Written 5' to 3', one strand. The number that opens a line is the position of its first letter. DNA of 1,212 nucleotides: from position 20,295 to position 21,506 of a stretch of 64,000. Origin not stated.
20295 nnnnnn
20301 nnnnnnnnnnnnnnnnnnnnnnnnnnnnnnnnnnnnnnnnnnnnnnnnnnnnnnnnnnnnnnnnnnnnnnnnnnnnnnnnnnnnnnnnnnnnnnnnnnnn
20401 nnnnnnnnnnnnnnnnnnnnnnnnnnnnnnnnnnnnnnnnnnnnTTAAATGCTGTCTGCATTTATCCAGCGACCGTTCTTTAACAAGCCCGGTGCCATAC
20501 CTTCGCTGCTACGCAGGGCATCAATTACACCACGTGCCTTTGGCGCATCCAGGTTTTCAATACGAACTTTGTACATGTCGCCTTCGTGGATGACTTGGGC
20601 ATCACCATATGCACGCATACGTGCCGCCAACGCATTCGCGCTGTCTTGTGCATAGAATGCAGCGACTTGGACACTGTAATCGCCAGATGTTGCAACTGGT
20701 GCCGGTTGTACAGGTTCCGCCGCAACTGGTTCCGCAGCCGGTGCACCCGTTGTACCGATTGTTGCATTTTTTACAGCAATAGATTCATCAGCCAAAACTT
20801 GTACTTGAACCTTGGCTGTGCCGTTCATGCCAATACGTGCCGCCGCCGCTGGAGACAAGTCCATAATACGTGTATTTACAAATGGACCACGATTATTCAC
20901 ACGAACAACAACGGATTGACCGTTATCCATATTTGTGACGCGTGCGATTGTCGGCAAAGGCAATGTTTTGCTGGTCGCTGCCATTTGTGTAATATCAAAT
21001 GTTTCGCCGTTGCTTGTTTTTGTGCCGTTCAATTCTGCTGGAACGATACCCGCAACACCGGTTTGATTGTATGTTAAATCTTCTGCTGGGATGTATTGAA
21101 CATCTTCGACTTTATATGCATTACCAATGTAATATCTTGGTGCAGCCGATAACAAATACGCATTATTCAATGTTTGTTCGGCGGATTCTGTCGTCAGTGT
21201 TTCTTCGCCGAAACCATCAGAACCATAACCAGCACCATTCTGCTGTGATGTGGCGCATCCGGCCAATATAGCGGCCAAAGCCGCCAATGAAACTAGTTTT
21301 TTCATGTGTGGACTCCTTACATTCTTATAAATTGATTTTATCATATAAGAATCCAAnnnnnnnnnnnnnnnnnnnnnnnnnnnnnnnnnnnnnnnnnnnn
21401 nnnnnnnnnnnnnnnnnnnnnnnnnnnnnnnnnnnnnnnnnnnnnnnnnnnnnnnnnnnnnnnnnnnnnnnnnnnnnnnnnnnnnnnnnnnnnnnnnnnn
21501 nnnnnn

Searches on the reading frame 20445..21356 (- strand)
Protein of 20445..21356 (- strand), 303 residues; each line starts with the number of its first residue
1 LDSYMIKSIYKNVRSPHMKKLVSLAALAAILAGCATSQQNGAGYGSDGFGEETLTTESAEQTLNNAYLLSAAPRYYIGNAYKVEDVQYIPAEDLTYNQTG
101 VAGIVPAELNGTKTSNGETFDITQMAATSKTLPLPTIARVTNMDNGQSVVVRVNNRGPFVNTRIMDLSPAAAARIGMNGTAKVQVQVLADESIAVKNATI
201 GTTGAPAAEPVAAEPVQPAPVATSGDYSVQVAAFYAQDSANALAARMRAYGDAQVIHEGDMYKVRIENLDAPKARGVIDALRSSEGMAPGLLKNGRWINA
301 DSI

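Call 61: search_protein_families(library=pfam, proteins=[window:20445-21356:-], max_evalue=0.001)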
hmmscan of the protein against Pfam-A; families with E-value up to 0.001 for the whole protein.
window:20445-21356:- (303 aa): 2 families
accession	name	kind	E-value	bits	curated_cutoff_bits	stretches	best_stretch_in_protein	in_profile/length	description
PF03330.24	DPBB_1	-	2.7e-20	72.8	28.8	1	111-186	12-82/83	Lytic transglycolase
PF05036.18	SPOR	-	1.8e-08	35.1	21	1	224-289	2-72/76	SPOR domain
